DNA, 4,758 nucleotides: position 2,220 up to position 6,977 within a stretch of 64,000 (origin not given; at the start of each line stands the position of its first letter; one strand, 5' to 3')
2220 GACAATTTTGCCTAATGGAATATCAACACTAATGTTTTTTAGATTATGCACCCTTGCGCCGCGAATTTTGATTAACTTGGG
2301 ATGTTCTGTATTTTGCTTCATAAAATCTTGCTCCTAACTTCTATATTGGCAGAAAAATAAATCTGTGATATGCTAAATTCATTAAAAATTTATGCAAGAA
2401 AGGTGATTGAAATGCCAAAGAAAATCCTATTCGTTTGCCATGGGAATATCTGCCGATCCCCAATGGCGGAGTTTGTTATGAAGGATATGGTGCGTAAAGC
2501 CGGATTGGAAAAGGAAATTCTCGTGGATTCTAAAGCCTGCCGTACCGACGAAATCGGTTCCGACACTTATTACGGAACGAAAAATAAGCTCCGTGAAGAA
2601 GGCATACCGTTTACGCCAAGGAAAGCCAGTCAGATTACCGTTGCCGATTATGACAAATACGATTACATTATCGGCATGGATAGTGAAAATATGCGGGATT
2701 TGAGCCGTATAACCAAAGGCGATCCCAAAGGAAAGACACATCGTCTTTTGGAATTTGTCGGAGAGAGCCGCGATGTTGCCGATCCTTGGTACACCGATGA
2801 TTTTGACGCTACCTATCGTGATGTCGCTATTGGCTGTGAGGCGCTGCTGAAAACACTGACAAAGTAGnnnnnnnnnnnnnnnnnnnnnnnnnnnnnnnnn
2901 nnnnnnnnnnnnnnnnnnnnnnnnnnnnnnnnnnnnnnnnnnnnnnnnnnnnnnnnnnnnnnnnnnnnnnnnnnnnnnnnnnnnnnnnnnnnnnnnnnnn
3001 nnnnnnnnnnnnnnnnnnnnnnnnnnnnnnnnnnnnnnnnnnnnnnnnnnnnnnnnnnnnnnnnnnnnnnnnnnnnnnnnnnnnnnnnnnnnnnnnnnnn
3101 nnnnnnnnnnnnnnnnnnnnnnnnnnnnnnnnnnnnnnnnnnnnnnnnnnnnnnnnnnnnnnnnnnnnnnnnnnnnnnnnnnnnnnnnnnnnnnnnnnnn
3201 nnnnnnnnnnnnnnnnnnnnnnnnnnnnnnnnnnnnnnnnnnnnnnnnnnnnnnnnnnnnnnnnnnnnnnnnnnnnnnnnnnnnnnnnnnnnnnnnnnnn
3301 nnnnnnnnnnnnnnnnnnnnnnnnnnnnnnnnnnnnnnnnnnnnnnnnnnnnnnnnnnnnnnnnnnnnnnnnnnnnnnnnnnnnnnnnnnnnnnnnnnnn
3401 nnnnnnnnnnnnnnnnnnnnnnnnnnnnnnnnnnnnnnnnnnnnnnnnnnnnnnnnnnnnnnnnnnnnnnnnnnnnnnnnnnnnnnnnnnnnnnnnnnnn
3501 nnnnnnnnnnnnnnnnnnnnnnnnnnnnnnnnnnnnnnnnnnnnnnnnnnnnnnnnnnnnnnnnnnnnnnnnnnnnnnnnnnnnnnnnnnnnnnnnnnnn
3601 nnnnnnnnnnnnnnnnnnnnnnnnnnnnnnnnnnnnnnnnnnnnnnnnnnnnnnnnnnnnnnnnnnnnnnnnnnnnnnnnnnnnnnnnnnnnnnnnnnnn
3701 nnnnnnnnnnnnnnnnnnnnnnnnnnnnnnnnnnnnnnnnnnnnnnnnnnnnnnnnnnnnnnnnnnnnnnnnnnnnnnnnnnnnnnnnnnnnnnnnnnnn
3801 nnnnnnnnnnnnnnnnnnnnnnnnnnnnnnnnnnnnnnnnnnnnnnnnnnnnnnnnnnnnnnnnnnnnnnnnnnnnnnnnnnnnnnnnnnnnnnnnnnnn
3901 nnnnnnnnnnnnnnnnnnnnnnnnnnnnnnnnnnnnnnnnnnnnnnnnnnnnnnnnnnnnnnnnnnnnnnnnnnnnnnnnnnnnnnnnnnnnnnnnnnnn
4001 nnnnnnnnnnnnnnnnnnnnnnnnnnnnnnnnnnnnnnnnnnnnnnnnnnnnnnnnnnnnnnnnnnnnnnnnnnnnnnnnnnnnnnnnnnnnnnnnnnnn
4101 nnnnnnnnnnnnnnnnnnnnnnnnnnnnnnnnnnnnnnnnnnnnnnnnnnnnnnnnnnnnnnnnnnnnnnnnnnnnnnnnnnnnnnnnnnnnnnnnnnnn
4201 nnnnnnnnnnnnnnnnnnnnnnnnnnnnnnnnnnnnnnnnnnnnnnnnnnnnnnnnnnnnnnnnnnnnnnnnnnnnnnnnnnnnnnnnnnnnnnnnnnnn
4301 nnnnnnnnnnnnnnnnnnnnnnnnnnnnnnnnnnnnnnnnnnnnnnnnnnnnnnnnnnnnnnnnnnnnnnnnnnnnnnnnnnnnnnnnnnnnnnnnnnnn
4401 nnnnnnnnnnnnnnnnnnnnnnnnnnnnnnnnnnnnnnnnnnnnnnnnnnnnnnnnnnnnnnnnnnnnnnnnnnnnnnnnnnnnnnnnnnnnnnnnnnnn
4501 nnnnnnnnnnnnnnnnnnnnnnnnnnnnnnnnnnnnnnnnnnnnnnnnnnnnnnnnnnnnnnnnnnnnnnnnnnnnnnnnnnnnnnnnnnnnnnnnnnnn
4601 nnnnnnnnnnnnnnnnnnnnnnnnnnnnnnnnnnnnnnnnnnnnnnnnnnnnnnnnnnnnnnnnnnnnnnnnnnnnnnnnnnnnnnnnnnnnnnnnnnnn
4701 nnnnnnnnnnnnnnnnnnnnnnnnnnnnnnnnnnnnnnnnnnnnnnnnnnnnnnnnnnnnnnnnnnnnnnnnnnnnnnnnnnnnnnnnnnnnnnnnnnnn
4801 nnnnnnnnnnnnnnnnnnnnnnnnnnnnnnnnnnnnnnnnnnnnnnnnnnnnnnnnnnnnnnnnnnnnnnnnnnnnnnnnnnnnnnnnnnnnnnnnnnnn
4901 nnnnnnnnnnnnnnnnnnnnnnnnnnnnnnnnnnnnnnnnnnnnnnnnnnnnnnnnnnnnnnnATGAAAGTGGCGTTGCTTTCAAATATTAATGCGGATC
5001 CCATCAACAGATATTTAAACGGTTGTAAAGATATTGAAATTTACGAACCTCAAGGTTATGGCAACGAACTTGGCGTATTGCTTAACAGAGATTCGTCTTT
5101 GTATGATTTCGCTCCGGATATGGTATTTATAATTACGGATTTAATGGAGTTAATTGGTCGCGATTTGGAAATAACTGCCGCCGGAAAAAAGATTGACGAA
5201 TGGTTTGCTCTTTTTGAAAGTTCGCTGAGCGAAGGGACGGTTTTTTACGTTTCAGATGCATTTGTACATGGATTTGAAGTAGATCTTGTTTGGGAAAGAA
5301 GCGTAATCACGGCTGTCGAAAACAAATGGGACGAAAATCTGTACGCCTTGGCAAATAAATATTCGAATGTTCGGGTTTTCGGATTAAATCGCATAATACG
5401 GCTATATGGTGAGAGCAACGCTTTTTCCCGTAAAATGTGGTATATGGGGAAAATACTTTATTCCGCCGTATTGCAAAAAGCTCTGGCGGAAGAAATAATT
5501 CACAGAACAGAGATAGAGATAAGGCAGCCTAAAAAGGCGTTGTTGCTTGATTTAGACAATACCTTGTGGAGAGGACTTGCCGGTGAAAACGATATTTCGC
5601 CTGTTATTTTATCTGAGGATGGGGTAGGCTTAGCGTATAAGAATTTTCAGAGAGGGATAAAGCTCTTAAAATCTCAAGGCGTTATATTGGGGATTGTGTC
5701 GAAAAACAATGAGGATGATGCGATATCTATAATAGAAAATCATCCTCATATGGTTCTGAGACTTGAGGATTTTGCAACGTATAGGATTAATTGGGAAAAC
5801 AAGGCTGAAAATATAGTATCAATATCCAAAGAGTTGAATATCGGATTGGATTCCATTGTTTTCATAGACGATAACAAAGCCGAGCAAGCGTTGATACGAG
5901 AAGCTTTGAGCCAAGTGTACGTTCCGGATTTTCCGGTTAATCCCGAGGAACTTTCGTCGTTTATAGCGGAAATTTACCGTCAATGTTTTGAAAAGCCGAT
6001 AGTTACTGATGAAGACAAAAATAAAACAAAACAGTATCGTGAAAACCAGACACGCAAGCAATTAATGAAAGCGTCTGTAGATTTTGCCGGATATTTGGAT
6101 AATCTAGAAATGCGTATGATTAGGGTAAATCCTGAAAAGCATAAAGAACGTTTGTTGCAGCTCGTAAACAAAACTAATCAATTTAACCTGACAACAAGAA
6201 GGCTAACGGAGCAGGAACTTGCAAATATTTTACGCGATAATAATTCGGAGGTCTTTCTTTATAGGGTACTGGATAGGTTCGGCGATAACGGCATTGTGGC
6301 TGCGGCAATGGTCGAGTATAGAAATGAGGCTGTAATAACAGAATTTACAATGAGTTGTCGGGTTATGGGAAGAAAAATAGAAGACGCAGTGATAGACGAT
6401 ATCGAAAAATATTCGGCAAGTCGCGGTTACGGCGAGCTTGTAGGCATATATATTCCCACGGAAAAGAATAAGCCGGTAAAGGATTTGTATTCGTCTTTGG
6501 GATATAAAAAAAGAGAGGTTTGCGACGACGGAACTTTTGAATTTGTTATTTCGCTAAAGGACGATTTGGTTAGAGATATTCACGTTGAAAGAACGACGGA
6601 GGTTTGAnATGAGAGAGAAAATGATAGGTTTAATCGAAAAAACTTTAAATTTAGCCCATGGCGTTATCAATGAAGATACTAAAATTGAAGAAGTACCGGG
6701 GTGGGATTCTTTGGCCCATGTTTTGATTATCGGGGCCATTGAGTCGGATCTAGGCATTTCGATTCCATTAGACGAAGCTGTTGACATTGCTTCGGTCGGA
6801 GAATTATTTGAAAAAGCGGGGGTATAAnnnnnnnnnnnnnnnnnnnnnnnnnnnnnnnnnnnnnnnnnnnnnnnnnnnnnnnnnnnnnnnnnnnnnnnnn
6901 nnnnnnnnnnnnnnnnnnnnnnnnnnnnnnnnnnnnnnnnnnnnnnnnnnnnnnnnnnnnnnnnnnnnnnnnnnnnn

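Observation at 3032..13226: Five poly-G tracts (G7-G9) concentrated in a 10-kb accessory locus: a contingency-locus signature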

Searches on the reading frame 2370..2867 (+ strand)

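Call 9: search_protein_families(library=pfam, proteins=[window:2370-2867:+], max_evalue=0.01)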
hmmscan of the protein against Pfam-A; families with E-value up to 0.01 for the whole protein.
window:2370-2867:+ (165 aa): 1 family
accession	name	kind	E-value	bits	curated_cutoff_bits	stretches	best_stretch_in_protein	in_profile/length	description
PF01451.26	LMWPc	-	7e-31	107.8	23.2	1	19-160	1-144/144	Low molecular weight phosphotyrosine protein phosphatase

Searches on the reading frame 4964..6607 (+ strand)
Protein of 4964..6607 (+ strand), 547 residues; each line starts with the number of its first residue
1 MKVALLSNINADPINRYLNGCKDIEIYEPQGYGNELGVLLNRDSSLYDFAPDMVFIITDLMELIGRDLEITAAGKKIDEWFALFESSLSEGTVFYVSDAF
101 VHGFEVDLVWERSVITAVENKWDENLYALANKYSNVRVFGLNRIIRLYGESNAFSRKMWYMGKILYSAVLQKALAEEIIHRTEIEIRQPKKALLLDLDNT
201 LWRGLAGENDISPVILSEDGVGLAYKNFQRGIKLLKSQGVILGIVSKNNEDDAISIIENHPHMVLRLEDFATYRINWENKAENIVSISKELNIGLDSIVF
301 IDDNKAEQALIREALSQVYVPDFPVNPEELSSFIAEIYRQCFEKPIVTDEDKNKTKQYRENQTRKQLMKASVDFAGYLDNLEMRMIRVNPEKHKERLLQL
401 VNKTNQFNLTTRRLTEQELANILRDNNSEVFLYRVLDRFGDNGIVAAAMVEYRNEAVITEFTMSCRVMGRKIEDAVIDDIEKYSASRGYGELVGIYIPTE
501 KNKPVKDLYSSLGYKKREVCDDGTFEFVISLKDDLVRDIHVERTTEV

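Call 9: search_protein_families(library=pfam, proteins=[window:4964-6607:+], max_evalue=0.01)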
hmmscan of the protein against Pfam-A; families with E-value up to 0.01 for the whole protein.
window:4964-6607:+ (547 aa): 1 family
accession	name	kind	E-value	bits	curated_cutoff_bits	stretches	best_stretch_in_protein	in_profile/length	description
PF13419.12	HAD_2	-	0.0076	16.8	23.8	0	225-305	81-162/178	Haloacid dehalogenase-like hydrolase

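Call 11: find_encoding_contigs(protein=window:4964-6607:+, flank=10000, max_places=10)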
Protein window:4964-6607:+ (547 aa): 6 contigs read that carry it; 4 places shown.
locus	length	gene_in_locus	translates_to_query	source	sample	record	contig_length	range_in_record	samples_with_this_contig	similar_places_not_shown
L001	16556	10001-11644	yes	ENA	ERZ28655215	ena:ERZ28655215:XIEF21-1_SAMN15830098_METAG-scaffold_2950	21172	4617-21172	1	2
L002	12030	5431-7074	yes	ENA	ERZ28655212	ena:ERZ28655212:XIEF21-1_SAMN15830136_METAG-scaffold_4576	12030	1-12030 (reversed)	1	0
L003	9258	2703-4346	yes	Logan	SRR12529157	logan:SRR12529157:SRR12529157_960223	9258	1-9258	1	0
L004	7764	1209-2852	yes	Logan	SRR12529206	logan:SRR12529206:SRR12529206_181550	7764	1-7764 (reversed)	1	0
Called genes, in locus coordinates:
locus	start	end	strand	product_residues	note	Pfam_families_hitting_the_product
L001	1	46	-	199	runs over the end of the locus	-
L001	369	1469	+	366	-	PF19498:DUF6033 (weak)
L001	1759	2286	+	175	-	PF04299:FMN_bind_2 (weak), PF01243:PNPOx_N, PF12900:Pyridox_ox_2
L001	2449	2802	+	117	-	-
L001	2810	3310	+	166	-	-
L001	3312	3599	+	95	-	-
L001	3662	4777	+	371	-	-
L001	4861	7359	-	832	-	PF00005:ABC_tran (faint), PF02463:SMC_N (faint), PF13476:AAA_23 (faint), PF13481:AAA_25 (faint), PF13555:AAA_29 (faint), PF13304:AAA_21 (faint), PF17755:UvrA_DNA-bind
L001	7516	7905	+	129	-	PF01451:LMWPc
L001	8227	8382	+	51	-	-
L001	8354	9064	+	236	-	PF22674:C2185-like_N (weak), PF05711:TylF, PF13578:Methyltransf_24 (faint)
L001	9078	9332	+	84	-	-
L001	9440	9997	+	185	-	PF13489:Methyltransf_23, PF13847:Methyltransf_31 (weak)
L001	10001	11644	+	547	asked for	-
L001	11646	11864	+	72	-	PF00550:PP-binding (weak)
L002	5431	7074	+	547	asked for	-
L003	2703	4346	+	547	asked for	-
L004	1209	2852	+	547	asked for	-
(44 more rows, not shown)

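Call 18: find_related_loci(query=window:4964-6607:+, collection=genome_contigs, flank=10000)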
Query window:4964-6607:+ (547 aa) in genome_contigs; peptide patterns used: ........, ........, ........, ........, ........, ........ (x = any residue, [..] = any of these).
96 stretches matched a pattern; 63 encode a relative of the query (tblastn E <= 1e-3); 63 distinct loci.
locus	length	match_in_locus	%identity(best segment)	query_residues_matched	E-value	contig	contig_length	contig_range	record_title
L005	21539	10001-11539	53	2-514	1e-178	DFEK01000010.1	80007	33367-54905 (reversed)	MAG TPA_asm: Lachnospiraceae bacterium UBA3804 UBA3804_contig_527, whole genome shotgun sequence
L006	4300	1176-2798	51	1-543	0e+0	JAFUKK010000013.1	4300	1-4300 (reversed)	MAG: Lachnospiraceae bacterium isolate RGIG4575 Roe_deer_Rectum-2__c32357, whole genome shotgun sequence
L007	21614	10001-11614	50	2-542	2e-174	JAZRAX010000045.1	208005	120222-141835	MAG: Acetatifactor sp. isolate T1900045135_TC20190129.MAGScoT_cleanbin_000005 SGB_4891_k141_1469718, whole genome shotgu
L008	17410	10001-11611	49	2-540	4e-173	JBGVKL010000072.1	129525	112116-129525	MAG: Acetatifactor sp. isolate fecal_MAG_305 fecal_MAG_305_contig_0089, whole genome shotgun sequence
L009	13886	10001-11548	52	2-518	5e-172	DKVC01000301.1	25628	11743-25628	MAG TPA_asm: Lachnospiraceae bacterium UBA7188 UBA7188_contig_7492, whole genome shotgun sequence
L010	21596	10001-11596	51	1-531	8e-171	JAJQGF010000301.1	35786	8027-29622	MAG: Lachnospiraceae bacterium isolate U.10_7 NODE_70_length_35786_cov_6.501077, whole genome shotgun sequence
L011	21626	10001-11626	50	1-541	2e-170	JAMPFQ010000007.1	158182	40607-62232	MAG: Lachnospiraceae bacterium isolate NALB_7861_4 Scaffold_#7__SCF_007___158182_bp, whole genome shotgun sequence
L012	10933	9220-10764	53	2-516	3e-169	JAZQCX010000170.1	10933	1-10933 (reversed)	MAG: Acetatifactor sp. isolate T1900044637_TS20190103.MAGScoT_cleanbin_000039 SGB_1184_k141_603390, whole genome shotgun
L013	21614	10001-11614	50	2-542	4e-169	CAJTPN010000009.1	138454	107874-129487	MAG TPA_asm: uncultured Acetatifactor sp. isolate MGBC107450 genome assembly, contig: MGBC107450.9, whole genome shotgun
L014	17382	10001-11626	50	1-541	1e-167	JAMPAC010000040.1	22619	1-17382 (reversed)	MAG: Blautia sp. isolate NALB_7811_2 Scaffold_#40__SCF_040___22619_bp, whole genome shotgun sequence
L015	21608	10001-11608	49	2-523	1e-167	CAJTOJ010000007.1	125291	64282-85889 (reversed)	MAG TPA_asm: uncultured Acetatifactor sp. isolate MGBC105242 genome assembly, contig: MGBC105242.7, whole genome shotgun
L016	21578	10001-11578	52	2-528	8e-168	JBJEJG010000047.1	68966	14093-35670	MAG: Acetatifactor sp. isolate PUUB56_bin.026 NODE_162_length_68966_cov_7.808884, whole genome shotgun sequence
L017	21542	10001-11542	51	2-516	2e-166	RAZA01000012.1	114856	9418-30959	Bacterium D16-50 strain D16-50 Scaffold12_1, whole genome shotgun sequence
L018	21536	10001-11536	51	1-514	8e-166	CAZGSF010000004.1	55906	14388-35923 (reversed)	MAG TPA_asm: uncultured Lachnospiraceae bacterium isolate SRP315200_co1_782 genome assembly, contig: NODE_518_length_559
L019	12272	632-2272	50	2-523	3e-165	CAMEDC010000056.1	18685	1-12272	MAG: uncultured Lachnospiraceae bacterium isolate SRR11489746_bin.7_metaWRAP_v1.3_MAG genome assembly, contig: ERZ114667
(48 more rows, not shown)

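Call 29: search_protein_families(library=ncbifam, proteins=[window:4964-6607:+], max_evalue=0.001)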
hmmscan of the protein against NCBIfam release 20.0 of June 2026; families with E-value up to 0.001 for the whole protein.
window:4964-6607:+ (547 aa): 2 families
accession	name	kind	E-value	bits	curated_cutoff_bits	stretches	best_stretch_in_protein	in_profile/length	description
TIGR01686.1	FkbH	subfamily_domain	5e-80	269.1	146.65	1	190-515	3-320/323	FkbH domain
TIGR01681.1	HAD-SF-IIIC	subfamily_domain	8.9e-18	65.4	35.75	1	192-312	2-129/132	HAD-IIIC family phosphatase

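Call 40: search_protein_families(library=pfam, alignment_id=A2, max_evalue=0.00001)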
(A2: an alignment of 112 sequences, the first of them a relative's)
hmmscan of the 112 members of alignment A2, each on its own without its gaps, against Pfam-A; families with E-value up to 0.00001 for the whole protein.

A. member 1, L043:1845-3722:+ (625 aa): 2 families
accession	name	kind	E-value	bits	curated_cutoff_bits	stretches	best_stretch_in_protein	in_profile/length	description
PF02096.25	60KD_IMP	-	5.9e-26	91.8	35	1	26-203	1-162/163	60Kd inner membrane protein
PF04464.20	Glyphos_transf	-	4.4e-11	42.8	22.1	1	350-531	96-292/367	CDP-Glycerol:Poly(glycerophosphate) glycerophosphotransferase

B. families by the number of members that match (of 112 scanned): 71 families (the first 25 are shown)
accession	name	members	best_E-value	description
PF00535.33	Glycos_transf_2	11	1.1e-39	Glycosyl transferase family 2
PF13641.12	Glyco_tranf_2_3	10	1.1e-15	Glycosyltransferase like family 2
PF10111.15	Glyco_tranf_2_2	8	8.1e-12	Glycosyltransferase like family 2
PF03102.20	NeuB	7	5.6e-92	NeuB family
PF02348.25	CTP_transf_3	7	1.1e-31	Cytidylyltransferase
PF13302.13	Acetyltransf_3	7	7.2e-15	Acetyltransferase (GNAT) domain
PF08666.17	SAF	7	1.3e-13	SAF domain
PF14264.12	Glucos_trans_II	6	1.5e-50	Glucosyl transferase GtrII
PF13472.12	Lipase_GDSL_2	6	6.4e-18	GDSL-like Lipase/Acylhydrolase family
PF00005.33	ABC_tran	5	2.1e-31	ABC transporter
PF00664.28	ABC_membrane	5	5.7e-14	ABC transporter transmembrane region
PF00657.28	Lipase_GDSL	5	3.8e-13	GDSL-like Lipase/Acylhydrolase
PF13420.13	Acetyltransf_4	5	2.7e-12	Acetyltransferase (GNAT) domain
PF02463.25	SMC_N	5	3.4e-08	RecF/RecN/SMC N terminal domain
PF07922.17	Glyco_transf_52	4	5.4e-13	Glycosyltransferase family 52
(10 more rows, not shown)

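Call 51: search_solved_structures(query=window:4964-6607:+, max_evalue=0.01)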
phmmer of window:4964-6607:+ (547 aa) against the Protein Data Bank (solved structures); distinct sequences matched with E-value up to 0.01: 1.
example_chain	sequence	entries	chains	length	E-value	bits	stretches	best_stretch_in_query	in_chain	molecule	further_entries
3slr_A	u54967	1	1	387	6.9e-40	140.6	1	23-334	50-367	uncharacterized protein BF1531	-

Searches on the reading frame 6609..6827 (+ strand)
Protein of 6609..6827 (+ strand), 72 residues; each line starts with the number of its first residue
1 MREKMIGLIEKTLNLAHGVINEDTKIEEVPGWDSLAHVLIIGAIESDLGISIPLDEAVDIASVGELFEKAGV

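Call 25: find_encoding_contigs(protein=window:6609-6827:+, flank=10000, max_places=10)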
Protein window:6609-6827:+ (72 aa): 19 contigs read that carry it; 10 places shown.
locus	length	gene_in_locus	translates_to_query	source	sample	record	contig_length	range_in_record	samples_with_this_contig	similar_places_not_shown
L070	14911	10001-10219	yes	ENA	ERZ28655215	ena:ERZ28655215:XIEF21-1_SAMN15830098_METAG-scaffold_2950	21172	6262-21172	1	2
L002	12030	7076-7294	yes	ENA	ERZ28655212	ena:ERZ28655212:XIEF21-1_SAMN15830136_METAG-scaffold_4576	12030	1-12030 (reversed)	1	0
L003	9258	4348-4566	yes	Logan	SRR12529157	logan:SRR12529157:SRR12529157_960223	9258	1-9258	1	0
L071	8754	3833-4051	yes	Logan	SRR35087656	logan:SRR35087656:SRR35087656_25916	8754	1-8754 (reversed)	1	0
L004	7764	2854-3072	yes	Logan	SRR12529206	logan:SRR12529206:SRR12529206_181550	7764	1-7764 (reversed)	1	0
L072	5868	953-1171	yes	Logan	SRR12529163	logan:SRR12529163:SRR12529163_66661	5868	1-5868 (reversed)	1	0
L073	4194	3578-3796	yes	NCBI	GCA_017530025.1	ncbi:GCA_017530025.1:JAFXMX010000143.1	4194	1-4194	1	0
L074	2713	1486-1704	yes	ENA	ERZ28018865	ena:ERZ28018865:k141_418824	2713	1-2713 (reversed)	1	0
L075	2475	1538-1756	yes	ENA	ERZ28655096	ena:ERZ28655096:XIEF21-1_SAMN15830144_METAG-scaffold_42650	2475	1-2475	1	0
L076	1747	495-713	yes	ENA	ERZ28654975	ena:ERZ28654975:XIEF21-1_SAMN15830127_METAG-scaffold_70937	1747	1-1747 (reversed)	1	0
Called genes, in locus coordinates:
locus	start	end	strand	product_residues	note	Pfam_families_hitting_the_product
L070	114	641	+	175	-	PF04299:FMN_bind_2 (weak), PF01243:PNPOx_N, PF12900:Pyridox_ox_2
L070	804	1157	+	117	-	-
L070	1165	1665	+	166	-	-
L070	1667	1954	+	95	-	-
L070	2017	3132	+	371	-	-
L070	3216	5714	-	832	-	PF00005:ABC_tran (faint), PF02463:SMC_N (faint), PF13476:AAA_23 (faint), PF13481:AAA_25 (faint), PF13555:AAA_29 (faint), PF13304:AAA_21 (faint), PF17755:UvrA_DNA-bind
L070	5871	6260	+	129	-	PF01451:LMWPc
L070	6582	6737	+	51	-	-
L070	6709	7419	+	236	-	PF22674:C2185-like_N (weak), PF05711:TylF, PF13578:Methyltransf_24 (faint)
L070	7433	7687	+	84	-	-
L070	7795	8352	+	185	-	PF13489:Methyltransf_23, PF13847:Methyltransf_31 (weak)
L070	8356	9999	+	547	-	-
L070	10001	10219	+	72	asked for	PF00550:PP-binding (weak)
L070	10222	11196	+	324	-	PF13302:Acetyltransf_3, PF13420:Acetyltransf_4 (weak), PF13523:Acetyltransf_8, PF13669:Glyoxalase_4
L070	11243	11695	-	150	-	-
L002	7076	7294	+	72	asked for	PF00550:PP-binding (weak)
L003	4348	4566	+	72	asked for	PF00550:PP-binding (weak)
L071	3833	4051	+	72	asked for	PF00550:PP-binding (weak)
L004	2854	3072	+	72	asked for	PF00550:PP-binding (weak)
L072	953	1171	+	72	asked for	PF00550:PP-binding (weak)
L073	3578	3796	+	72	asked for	PF00550:PP-binding (weak)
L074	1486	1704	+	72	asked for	PF00550:PP-binding (weak)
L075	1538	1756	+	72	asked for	PF00550:PP-binding (weak)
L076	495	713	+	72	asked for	PF00550:PP-binding (weak)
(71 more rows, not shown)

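Call 29: search_protein_families(library=ncbifam, proteins=[window:6609-6827:+], max_evalue=0.001)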
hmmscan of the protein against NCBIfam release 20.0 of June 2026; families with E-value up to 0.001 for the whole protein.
window:6609-6827:+ (72 aa): 6 families
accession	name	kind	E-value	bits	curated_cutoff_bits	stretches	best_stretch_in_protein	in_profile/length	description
TIGR00517.1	acyl_carrier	equivalog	6.4e-07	29.2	70.45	1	3-66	6-69/77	acyl carrier protein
NF002148.0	PRK00982.1-2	subfamily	1.7e-06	27.7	71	1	3-67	7-71/79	acyl carrier protein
NF009104.0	PRK12449.1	equivalog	2e-05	24.5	70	1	3-68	8-73/80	acyl carrier protein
NF002151.0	PRK00982.1-5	equivalog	0.00013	22.1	92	1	13-65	16-68/78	acyl carrier protein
NF002150.0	PRK00982.1-4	subfamily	0.00017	21.8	66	1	3-66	8-71/80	acyl carrier protein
NF002149.0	PRK00982.1-3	equivalog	0.00045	20.1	106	1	8-64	11-67/78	acyl carrier protein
